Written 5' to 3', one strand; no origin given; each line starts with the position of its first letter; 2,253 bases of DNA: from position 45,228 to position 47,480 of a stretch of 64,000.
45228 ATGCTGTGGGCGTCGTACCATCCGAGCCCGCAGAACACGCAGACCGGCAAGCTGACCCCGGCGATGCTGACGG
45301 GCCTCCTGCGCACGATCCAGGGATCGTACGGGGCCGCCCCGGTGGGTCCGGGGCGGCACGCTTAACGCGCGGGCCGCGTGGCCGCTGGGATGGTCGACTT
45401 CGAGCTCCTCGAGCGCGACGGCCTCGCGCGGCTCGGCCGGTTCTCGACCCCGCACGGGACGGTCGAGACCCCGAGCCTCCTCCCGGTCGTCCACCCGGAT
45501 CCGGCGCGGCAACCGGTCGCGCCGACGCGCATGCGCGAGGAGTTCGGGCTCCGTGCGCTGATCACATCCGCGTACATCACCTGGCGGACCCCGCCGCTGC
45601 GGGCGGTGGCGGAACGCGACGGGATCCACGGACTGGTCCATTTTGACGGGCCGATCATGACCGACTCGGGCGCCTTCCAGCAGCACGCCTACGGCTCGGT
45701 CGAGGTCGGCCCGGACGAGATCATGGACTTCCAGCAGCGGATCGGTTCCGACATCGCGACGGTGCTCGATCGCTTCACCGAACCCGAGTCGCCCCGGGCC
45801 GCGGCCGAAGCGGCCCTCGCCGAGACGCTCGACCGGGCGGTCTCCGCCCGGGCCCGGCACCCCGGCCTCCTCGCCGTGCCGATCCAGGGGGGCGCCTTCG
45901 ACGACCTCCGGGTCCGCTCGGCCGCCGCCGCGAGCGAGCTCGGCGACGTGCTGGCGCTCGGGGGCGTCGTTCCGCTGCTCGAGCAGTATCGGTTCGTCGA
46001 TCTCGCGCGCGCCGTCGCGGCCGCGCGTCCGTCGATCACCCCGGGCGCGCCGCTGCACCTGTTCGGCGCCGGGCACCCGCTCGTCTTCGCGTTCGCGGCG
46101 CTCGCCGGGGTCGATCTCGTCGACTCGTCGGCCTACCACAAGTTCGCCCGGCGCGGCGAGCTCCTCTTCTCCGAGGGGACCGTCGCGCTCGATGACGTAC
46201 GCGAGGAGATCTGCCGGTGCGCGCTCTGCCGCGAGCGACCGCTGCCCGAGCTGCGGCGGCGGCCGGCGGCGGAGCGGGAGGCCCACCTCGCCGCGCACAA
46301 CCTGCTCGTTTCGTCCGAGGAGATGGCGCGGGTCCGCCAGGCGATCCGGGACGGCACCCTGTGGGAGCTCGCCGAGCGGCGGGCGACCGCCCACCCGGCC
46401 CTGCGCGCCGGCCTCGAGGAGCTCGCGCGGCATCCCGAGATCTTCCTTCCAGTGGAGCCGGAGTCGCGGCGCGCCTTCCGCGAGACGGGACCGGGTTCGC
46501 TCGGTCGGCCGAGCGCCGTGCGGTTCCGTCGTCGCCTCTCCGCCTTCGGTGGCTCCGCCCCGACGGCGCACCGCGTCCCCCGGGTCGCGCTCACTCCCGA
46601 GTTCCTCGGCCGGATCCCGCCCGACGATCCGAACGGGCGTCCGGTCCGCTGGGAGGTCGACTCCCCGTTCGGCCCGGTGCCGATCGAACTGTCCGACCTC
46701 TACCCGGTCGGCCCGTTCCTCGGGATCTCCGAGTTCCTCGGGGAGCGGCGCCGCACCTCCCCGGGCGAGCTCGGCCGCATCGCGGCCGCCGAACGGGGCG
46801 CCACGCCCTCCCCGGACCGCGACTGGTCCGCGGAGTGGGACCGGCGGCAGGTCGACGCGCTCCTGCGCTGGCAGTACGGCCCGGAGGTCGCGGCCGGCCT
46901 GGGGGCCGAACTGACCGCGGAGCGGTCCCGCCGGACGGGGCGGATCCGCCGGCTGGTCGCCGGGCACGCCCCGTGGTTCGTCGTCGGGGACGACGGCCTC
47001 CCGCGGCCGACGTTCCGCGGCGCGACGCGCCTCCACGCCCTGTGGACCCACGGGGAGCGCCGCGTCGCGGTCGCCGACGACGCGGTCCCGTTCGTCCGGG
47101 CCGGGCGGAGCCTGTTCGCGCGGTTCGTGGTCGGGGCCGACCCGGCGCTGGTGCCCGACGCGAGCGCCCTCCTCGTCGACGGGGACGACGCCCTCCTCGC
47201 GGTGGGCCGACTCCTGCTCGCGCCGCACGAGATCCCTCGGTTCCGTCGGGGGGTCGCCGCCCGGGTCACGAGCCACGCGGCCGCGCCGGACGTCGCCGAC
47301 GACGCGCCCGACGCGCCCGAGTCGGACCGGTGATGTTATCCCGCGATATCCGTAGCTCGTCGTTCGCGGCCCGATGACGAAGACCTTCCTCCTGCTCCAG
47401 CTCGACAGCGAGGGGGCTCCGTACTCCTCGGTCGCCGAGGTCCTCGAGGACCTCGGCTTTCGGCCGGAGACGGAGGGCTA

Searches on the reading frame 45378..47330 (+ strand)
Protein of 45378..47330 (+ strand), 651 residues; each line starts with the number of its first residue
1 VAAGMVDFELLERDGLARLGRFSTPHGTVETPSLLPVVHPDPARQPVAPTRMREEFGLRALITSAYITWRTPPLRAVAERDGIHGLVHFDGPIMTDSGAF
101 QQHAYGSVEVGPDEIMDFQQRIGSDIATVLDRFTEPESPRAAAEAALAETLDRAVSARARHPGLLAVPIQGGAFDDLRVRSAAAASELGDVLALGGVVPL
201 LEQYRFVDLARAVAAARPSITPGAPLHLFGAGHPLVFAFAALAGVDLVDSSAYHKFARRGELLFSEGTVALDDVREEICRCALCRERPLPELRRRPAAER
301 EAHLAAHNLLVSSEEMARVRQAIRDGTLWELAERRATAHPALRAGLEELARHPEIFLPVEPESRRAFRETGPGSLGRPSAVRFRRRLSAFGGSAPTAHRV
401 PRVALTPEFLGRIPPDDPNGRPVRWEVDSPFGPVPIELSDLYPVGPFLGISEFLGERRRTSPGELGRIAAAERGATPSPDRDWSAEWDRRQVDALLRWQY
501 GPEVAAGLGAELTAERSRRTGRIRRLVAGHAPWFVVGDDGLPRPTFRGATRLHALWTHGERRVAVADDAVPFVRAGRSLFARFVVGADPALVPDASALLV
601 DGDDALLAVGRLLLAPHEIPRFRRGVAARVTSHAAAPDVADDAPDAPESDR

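Call 16: search_protein_families(library=pfam, proteins=[window:45378-47330:+], max_evalue=0.001)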
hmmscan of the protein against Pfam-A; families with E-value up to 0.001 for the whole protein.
window:45378-47330:+ (651 aa): 3 families
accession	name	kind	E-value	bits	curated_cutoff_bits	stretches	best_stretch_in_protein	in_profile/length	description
PF01702.25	TGT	-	3.4e-70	237.3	26.3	1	15-340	2-356/357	Queuine tRNA-ribosyltransferase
PF01472.26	PUA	-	4.6e-10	39.7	24.8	1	562-632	2-72/74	PUA domain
PF14810.12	TGT_C2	-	3.6e-07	30.7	25.3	1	491-555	2-68/72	Patch-forming domain C2 of tRNA-guanine transglycosylase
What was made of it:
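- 45378..47333 (+): arcTGT (TGT + C2 + PUA domains), 40 nt upstream of B; a conserved neighbour of B-type genes. Pfam TGT 3e-70, PUA and TGT_C2 (call 16).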
